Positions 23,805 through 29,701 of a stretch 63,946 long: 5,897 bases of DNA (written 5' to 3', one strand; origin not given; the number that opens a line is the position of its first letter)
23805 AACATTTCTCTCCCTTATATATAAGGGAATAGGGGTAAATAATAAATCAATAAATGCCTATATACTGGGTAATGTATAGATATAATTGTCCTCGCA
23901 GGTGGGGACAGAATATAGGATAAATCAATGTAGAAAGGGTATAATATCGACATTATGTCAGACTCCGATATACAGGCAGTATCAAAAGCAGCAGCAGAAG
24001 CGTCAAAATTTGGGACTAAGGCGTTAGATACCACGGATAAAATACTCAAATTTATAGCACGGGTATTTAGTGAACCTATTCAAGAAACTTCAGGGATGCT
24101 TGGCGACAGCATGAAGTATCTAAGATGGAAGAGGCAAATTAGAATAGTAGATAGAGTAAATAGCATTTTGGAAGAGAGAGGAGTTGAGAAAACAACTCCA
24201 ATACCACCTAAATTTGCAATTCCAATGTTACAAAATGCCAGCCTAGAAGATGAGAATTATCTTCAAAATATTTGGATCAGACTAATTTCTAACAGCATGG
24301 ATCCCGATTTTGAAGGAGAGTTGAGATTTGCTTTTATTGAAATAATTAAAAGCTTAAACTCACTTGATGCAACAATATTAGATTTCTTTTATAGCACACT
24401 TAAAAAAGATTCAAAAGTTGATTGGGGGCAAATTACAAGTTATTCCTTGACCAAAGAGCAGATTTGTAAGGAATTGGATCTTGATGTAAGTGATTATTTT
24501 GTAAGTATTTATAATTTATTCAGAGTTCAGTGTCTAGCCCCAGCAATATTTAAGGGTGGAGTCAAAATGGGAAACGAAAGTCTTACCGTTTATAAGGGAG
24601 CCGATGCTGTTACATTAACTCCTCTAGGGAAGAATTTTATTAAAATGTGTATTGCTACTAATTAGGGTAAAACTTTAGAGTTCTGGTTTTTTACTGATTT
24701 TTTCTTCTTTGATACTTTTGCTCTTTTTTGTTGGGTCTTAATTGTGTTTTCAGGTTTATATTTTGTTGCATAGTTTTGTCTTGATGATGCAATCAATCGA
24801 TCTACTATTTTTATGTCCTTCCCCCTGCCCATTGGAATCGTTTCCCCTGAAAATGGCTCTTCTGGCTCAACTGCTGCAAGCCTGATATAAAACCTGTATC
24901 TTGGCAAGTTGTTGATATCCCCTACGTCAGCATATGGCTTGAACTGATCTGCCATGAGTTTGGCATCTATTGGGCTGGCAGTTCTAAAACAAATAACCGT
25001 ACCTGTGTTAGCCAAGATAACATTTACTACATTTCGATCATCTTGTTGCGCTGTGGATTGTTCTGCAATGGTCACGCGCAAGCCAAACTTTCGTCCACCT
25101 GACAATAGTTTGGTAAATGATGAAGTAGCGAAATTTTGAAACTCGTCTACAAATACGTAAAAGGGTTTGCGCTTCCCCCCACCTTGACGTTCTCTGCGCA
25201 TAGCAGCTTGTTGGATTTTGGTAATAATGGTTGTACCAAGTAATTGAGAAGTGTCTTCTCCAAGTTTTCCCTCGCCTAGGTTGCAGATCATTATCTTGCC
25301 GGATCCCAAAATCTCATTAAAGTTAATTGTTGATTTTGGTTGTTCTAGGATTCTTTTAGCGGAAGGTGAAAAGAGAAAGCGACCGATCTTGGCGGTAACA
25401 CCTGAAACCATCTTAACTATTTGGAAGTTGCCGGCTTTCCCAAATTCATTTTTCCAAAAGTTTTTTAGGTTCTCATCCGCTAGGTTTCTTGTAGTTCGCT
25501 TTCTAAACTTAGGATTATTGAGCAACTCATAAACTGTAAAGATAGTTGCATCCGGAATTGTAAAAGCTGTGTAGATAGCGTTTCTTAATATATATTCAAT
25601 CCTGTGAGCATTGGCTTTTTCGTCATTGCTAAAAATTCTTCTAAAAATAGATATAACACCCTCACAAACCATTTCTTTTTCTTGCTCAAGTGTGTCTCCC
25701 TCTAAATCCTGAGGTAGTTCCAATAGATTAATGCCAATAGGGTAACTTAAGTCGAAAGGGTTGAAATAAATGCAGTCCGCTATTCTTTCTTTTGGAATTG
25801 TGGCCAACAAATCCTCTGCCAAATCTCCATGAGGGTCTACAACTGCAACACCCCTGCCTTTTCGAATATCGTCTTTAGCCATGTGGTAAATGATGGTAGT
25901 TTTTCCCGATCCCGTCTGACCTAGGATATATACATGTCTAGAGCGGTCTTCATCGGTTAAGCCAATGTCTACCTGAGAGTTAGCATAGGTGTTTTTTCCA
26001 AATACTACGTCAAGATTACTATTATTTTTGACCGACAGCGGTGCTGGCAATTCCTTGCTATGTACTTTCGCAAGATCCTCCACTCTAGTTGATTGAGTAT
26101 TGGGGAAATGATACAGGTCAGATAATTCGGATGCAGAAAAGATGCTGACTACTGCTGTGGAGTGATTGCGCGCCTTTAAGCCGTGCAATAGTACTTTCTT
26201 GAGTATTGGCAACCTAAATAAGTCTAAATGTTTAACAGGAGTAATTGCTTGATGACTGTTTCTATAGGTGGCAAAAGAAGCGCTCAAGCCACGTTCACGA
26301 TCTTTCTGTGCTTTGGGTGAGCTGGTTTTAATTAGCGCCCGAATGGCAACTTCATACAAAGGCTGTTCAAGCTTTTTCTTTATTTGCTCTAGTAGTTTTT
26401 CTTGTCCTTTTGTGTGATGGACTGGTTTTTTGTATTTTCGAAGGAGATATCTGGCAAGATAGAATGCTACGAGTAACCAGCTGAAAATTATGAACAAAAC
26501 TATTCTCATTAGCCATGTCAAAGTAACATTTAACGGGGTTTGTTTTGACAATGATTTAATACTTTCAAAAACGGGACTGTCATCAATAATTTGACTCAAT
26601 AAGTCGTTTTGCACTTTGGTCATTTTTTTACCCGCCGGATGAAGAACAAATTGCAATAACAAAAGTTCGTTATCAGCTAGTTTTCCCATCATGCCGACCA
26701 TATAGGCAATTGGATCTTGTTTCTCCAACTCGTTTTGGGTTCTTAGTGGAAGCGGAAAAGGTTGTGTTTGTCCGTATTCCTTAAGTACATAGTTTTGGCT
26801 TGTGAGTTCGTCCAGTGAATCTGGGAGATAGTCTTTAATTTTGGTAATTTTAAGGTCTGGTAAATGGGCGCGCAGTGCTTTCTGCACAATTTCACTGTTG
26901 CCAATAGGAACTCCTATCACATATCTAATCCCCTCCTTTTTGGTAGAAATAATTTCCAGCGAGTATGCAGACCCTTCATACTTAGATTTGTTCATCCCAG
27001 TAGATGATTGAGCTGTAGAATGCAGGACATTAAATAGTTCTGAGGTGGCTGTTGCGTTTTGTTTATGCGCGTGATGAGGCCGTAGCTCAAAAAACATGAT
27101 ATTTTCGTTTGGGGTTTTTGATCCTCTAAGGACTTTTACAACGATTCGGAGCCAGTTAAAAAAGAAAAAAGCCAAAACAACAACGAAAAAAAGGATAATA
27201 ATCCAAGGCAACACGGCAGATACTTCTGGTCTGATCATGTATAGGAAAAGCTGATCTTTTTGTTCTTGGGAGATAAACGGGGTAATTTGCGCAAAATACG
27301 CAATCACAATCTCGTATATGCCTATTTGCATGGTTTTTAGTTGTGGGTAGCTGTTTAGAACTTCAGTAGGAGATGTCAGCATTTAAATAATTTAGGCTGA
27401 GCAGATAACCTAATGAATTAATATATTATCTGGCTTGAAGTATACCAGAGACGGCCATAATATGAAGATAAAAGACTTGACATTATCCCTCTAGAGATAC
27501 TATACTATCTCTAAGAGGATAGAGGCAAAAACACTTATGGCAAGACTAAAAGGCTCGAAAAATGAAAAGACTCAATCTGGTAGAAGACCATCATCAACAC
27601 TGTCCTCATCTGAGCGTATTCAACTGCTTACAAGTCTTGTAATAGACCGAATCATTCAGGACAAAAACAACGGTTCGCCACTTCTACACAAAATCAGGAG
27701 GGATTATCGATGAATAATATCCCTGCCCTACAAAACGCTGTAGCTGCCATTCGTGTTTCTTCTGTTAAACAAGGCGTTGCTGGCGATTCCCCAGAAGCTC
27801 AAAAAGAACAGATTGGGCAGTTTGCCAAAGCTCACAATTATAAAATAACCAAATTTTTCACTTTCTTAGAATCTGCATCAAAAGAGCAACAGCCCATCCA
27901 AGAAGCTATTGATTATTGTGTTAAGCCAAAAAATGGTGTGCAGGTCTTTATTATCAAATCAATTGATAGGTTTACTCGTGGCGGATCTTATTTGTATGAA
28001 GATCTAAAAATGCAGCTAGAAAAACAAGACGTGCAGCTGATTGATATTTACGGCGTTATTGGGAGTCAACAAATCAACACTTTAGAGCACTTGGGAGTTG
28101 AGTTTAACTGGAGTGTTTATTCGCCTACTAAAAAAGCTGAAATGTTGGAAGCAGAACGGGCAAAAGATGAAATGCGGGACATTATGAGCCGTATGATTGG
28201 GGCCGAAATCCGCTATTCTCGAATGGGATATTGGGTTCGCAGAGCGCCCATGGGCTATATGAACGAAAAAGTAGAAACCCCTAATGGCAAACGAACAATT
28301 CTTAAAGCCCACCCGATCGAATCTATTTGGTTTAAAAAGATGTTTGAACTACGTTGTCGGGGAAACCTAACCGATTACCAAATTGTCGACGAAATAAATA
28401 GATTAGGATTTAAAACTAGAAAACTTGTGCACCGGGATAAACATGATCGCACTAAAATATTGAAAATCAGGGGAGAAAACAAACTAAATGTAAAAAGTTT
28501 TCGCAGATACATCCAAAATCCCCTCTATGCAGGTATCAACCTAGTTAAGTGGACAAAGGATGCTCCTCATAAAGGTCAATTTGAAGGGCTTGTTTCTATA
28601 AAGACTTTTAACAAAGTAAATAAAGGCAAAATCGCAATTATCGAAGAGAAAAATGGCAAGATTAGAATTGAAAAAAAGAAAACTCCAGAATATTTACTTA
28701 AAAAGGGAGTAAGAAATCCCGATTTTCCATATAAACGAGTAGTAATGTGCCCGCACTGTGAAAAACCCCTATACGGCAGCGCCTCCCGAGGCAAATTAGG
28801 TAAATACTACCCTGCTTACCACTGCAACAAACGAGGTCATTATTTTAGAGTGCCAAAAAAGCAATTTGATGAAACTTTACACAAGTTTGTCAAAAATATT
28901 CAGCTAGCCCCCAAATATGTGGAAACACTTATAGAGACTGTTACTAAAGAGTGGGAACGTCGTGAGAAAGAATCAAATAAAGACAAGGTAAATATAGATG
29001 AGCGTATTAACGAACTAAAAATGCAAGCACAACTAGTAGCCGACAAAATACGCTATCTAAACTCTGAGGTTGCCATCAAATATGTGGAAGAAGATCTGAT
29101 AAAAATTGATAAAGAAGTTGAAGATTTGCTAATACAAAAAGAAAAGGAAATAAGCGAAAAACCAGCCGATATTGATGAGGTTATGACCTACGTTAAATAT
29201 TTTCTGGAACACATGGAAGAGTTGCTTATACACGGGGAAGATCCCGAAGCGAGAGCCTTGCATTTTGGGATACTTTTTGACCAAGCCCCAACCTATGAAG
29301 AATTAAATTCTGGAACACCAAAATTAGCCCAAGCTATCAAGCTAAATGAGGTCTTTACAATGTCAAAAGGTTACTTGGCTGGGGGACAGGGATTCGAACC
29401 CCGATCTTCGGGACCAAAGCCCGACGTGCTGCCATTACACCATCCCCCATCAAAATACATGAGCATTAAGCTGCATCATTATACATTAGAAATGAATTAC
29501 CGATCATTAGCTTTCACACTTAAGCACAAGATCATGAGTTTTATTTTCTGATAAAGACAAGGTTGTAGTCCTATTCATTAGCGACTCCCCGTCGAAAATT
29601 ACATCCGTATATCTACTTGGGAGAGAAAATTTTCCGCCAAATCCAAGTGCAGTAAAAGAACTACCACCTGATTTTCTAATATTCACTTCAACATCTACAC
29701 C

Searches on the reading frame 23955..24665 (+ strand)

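Call 47: search_protein_families(library=pfam, proteins=[window:23955-24665:+], max_evalue=0.001)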
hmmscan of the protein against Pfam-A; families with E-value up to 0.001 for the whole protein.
window:23955-24665:+ (236 aa): 1 family
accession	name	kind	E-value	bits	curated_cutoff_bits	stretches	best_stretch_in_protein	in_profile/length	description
PF14337.13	Abi_alpha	-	1.2e-22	81.3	29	1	61-232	3-196/196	Abortive infection alpha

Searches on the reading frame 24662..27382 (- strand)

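Call 47: search_protein_families(library=pfam, proteins=[window:24662-27382:-], max_evalue=0.001)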
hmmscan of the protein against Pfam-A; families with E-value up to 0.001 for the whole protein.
window:24662-27382:- (906 aa): 6 families
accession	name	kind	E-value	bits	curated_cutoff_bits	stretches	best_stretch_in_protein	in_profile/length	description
PF10412.15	TrwB_AAD_bind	-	3.9e-10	39.6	20.5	1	475-544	9-72/387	Type IV secretion-system coupling protein DNA-binding domain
PF01935.23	DUF87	-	6.6e-08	33.4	23.2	1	467-599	8-141/220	Helicase HerA, central domain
PF12696.13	TraG-D_C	-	1.4e-05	25.4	22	1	740-813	1-78/126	TraM recognition site of TraD and TraG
PF25199.1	nSTAND_NTPase5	-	5.3e-05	23.5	34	0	477-528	37-89/145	Novel STAND NTPase 5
PF04851.21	ResIII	-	0.00016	22.1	22.5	0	479-528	21-72/164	Type III restriction enzyme, res subunit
PF13191.12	AAA_16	-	0.0003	21.8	32.6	0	478-520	21-61/167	AAA ATPase domain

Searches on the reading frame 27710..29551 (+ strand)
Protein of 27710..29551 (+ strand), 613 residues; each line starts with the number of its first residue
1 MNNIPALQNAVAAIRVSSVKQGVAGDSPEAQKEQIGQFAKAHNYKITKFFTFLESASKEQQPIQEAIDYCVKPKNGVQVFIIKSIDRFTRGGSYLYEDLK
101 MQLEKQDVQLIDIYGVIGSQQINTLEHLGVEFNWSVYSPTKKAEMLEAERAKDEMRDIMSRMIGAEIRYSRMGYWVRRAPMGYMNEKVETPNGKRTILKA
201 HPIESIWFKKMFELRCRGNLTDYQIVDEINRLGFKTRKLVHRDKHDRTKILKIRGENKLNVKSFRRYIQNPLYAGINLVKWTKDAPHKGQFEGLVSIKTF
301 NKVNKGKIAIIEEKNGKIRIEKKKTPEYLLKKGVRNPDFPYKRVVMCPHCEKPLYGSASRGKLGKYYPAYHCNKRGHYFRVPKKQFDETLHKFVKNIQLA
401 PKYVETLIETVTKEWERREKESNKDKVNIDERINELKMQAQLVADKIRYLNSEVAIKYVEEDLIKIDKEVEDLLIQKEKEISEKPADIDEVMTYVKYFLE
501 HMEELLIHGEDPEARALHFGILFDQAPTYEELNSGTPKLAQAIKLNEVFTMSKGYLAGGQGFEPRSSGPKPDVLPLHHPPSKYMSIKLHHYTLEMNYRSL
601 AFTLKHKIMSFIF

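Call 47: search_protein_families(library=pfam, proteins=[window:27710-29551:+], max_evalue=0.001)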
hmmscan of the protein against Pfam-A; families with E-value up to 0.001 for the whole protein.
window:27710-29551:+ (613 aa): 1 family
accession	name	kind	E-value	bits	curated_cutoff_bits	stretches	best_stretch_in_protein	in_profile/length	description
PF00239.26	Resolvase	-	5.7e-09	36.7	23.3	1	11-113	2-99/145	Resolvase, N terminal domain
